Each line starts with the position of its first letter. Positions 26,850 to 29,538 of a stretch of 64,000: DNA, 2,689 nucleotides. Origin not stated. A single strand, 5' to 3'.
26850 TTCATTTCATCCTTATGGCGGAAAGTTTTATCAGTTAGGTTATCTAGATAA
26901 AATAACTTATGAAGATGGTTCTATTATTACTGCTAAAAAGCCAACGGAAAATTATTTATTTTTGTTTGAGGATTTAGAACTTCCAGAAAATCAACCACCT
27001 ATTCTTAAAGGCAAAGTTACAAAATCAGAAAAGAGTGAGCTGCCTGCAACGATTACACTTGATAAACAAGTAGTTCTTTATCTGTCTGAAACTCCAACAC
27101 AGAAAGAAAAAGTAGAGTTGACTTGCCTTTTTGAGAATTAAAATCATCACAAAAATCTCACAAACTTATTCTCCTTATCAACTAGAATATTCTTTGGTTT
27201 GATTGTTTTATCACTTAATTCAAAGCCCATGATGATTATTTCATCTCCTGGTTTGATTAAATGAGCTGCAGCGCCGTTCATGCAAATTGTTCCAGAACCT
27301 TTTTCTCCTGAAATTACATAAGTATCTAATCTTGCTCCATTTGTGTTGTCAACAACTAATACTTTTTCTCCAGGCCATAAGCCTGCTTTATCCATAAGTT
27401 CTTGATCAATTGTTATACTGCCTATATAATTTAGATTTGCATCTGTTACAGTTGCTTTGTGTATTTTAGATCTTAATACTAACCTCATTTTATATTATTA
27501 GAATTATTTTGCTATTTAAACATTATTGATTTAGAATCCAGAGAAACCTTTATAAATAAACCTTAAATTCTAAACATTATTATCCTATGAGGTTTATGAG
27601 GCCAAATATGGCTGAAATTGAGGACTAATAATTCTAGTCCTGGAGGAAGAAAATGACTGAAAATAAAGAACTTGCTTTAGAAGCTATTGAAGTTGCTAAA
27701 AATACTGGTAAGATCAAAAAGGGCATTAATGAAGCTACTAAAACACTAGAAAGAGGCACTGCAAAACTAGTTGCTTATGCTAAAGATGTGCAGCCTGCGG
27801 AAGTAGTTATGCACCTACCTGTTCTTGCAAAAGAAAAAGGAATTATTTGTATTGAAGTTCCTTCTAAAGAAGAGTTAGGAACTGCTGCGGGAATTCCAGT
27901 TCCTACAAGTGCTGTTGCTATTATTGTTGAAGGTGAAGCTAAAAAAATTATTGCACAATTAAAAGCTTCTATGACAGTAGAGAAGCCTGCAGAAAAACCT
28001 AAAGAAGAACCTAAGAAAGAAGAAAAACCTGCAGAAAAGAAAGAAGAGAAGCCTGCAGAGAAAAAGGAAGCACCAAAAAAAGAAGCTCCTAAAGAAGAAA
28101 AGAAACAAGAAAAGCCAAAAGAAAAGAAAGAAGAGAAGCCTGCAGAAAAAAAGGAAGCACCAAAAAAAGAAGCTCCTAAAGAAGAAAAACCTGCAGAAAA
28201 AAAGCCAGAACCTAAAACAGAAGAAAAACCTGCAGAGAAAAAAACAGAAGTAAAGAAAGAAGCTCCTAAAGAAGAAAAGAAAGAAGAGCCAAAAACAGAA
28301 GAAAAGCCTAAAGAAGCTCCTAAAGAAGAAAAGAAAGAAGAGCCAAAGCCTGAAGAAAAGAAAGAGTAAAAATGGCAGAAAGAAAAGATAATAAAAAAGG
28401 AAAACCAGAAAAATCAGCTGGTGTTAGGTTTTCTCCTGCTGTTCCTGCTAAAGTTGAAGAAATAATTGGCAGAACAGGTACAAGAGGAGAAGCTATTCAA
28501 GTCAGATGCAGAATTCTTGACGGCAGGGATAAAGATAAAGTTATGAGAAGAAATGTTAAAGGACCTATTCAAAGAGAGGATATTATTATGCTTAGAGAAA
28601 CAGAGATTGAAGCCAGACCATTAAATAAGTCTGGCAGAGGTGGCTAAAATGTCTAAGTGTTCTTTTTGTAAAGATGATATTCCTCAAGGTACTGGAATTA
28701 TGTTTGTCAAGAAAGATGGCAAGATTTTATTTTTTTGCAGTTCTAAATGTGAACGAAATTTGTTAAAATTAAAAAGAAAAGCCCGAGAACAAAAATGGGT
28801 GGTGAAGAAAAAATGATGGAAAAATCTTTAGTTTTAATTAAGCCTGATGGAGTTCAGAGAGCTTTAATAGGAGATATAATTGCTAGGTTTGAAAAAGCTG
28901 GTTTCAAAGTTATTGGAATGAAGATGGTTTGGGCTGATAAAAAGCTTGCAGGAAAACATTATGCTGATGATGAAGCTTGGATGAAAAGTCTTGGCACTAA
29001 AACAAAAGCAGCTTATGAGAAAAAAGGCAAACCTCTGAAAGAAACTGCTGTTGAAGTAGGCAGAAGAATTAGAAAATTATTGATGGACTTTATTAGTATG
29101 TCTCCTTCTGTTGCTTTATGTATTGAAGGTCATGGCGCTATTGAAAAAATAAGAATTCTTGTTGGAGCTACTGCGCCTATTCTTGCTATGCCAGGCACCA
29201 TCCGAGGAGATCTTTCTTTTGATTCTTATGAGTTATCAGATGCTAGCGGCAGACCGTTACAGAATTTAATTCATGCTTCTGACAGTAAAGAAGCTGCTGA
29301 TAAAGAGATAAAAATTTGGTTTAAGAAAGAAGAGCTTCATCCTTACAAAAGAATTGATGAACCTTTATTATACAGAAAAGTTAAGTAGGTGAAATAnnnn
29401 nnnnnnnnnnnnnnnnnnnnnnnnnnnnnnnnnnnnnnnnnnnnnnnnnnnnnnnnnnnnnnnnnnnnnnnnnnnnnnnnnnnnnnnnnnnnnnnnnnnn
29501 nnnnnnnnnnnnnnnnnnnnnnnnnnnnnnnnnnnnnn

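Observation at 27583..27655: Tandem double kink-turn in the rpl7ae leader, wired to a possible RBS switch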

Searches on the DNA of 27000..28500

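Call 4: search_rna_families(source=window, start=27000, end=28500, threshold=evalue, max_evalue=10, show_alignments=3)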
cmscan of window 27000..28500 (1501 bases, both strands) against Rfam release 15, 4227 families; matches with E-value up to 10: 7.
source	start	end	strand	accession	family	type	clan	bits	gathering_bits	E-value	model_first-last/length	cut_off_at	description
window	27827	27865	-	RF00489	ctRNA_p42d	Gene; antisense;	-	21.6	50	0.1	1-46/46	no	ctRNA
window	27223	27257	+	RF01178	snoR77Y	Gene; snRNA; snoRNA; CD-box;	CL00057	19.1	52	2.1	1-85/85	no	Small nucleolar RNA snoR77Y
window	27798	27919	-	RF00403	SNORA41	Gene; snRNA; snoRNA; HACA-box;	-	18.8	80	4.1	1-133/133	no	Small nucleolar RNA SNORA41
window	27639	27685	+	RF00287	SNORD44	Gene; snRNA; snoRNA; CD-box;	CL00060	16.9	40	2.3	1-61/61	no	Small nucleolar RNA SNORD44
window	27098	27196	+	RF04059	MIR5020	Gene; miRNA;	-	16.1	73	7.8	1-109/109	no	MIR5020 microRNA precursor family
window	27010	27054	+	RF00382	DnaX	Cis-reg; frameshift_element;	-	15.4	35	2.1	1-65/65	no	DnaX ribosomal frameshifting element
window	28436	28488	-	RF00178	mir-24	Gene; miRNA;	-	14.5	50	8.9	1-69/69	no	mir-24 microRNA precursor family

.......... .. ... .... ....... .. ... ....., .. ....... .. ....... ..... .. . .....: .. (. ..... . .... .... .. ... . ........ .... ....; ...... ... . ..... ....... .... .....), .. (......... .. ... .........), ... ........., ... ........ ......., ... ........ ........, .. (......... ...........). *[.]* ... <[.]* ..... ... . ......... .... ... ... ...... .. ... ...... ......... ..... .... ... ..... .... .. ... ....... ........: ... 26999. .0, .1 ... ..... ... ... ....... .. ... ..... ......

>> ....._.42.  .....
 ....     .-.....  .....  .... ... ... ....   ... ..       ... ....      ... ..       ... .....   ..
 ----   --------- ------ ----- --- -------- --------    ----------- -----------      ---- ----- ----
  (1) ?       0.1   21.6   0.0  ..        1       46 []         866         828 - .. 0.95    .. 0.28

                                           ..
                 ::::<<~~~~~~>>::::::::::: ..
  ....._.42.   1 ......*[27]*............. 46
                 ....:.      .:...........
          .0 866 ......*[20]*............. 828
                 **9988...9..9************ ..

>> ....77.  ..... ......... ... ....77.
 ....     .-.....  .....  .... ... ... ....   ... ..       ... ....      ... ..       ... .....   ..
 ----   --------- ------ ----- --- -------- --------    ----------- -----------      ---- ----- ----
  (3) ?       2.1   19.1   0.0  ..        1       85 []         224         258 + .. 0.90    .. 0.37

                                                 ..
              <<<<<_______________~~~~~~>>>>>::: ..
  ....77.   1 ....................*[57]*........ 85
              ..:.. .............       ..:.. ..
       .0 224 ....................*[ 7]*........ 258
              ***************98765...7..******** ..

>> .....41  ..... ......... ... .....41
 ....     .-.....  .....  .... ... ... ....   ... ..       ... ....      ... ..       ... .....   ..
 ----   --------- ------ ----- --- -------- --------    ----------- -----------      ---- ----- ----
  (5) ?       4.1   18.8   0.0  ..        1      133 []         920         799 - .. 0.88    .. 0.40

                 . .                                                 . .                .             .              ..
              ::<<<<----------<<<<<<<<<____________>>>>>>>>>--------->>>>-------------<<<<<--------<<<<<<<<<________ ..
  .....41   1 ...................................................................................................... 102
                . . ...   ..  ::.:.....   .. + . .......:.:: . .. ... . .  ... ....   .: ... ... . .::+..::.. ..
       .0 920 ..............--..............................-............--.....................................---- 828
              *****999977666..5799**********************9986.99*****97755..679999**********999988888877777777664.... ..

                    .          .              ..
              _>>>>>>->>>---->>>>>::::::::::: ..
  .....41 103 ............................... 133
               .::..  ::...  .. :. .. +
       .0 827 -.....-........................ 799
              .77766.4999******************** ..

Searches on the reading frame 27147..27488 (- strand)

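Call 5: search_protein_families(library=pfam, proteins=[window:27147-27488:-])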
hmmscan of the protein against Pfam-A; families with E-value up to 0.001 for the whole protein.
window:27147-27488:- (113 aa): 1 family
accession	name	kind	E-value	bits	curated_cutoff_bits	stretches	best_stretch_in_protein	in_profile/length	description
PF02261.22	Asp_decarbox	-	2.8e-44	150.1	25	1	2-109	3-114/115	Aspartate decarboxylase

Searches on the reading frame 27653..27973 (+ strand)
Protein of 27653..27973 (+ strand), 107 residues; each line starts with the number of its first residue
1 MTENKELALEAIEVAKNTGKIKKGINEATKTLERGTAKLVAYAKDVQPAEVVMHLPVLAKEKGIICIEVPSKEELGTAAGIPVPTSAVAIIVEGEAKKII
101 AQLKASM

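Call 20: find_related_loci(query=window:27653-27973:+, collection=genome_contigs, flank=400)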
Query seq(107 aa) (107 aa) in genome_contigs; peptide patterns used: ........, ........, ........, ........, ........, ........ (x = any residue, [..] = any of these).
388 stretches matched a pattern; 108 encode a relative of the query (tblastn E <= 1e-3); the best 80 are kept; 80 distinct loci.
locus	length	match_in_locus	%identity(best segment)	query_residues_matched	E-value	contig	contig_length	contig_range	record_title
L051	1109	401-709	81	1-103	2e-52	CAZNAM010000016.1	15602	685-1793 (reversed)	MAG TPA_asm: uncultured Methanosarcinales archaeon isolate SRP178699_co2_104 genome assembly, contig: NODE_3074_length_1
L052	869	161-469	81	1-103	9e-53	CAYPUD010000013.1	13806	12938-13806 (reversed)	MAG TPA_asm: uncultured Methanosarcinales archaeon isolate binchicken_co256_398 genome assembly, contig: NODE_10715_leng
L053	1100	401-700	83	8-107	6e-51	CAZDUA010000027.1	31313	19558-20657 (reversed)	MAG TPA_asm: uncultured Methanosarcinales archaeon isolate binchicken_co165_291 genome assembly, contig: k141_430614, wh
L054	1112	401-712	79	1-104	2e-49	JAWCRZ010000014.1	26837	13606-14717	MAG: Candidatus Woesearchaeota archaeon isolate JZ-2_202007_bins_87 JZ-2_202007_bins_87_scaffold_14, whole genome shotgu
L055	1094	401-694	83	8-105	2e-49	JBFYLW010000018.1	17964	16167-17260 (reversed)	MAG: Nanoarchaeota archaeon isolate PPR_0046 PPR_0046.fa_k121_397808, whole genome shotgun sequence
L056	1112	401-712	80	1-104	1e-49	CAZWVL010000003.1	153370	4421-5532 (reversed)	MAG TPA_asm: uncultured Methanosarcinales archaeon isolate SRP119689_co1_4 genome assembly, contig: NODE_68_length_15337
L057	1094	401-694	81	9-106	6e-49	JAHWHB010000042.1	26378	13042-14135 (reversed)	MAG: Candidatus Woesearchaeota archaeon isolate FT1_394 k127_19696376, whole genome shotgun sequence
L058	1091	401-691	82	8-104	2e-48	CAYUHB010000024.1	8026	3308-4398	MAG TPA_asm: uncultured Methanosarcinales archaeon isolate binchicken_co119_486 genome assembly, contig: NODE_13009_leng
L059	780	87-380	83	8-105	7e-50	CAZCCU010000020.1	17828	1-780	MAG TPA_asm: uncultured Methanosarcinales archaeon isolate SRP119689_co1_339 genome assembly, contig: NODE_4343_length_1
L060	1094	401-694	82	8-105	2e-48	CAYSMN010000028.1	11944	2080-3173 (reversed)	MAG TPA_asm: uncultured Methanosarcinales archaeon isolate SRP119689_co1_35 genome assembly, contig: NODE_8011_length_11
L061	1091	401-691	82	8-104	2e-48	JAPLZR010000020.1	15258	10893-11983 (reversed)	MAG: Candidatus Woesearchaeota archaeon isolate LacPavin_0920_SED4_MAG_42_9 LacPavin_0920_SED4_scaffold_864628, whole ge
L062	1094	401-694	82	8-105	3e-48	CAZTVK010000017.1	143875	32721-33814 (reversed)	MAG TPA_asm: uncultured Methanosarcinales archaeon isolate binchicken_co165_273 genome assembly, contig: k141_347070, wh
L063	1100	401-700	79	8-107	4e-48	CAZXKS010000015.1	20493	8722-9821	MAG TPA_asm: uncultured Methanosarcinales archaeon isolate SRP119689_co1_299 genome assembly, contig: NODE_3479_length_2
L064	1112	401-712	74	1-104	7e-48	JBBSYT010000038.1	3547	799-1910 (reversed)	MAG: Nanoarchaeota archaeon isolate H51-bin127_1 H51_bin127_1_000000000038, whole genome shotgun sequence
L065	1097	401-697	78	6-104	9e-47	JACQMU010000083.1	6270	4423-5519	MAG: Candidatus Woesearchaeota archaeon isolate NC_groundwater_1237_Ag_S-0.1um_39_34 S_p1_S3_coassembly_k141_1200869, wh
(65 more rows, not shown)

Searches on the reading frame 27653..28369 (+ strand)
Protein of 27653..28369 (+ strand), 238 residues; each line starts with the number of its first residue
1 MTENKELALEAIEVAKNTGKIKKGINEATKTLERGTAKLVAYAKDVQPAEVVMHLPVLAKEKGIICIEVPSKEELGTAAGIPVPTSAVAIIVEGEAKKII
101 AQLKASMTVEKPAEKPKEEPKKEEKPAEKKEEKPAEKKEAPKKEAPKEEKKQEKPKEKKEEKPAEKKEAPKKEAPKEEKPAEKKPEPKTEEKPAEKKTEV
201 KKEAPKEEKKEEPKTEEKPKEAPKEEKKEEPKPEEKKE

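Call 5: search_protein_families(library=pfam, proteins=[window:27653-28369:+])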
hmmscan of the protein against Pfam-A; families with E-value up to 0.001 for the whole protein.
window:27653-28369:+ (238 aa): 2 families
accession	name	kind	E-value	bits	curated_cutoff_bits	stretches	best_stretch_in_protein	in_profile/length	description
PF01248.31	Ribosomal_L7Ae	-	9.7e-26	89.7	22.1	1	10-99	5-94/95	Ribosomal protein L7Ae/L30e/S12e/Gadd45 family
PF15608.11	PELOTA_1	-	0.00088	19.4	25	0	16-71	17-70/81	PELOTA RNA binding domain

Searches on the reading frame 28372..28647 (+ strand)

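Call 5: search_protein_families(library=pfam, proteins=[window:28372-28647:+])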
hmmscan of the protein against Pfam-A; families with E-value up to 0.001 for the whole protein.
window:28372-28647:+ (91 aa): 1 family
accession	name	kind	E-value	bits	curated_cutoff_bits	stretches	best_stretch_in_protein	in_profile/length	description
PF01200.24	Ribosomal_S28e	-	1.3e-26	92.8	25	1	22-84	2-64/64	Ribosomal protein S28e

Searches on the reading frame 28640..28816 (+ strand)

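Call 5: search_protein_families(library=pfam, proteins=[window:28640-28816:+])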
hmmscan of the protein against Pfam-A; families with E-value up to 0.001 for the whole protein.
window:28640-28816:+ (58 aa): 2 families
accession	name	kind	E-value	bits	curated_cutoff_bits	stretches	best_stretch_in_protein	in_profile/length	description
PF01246.26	Ribosomal_L24e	-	1.4e-18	67.3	27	1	3-55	2-53/66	Ribosomal protein L24e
PF06467.20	zf-FCS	-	4.3e-05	23.7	22.4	1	2-37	2-35/39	MYM-type Zinc finger with FCS sequence motif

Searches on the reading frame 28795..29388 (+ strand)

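Call 5: search_protein_families(library=pfam, proteins=[window:28795-29388:+])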
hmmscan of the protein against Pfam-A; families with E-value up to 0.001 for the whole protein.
window:28795-29388:+ (197 aa): 1 family
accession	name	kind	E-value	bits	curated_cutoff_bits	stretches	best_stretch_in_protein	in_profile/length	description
PF00334.24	NDK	-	2.9e-38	131.2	27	2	94-180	58-134/135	Nucleoside diphosphate kinase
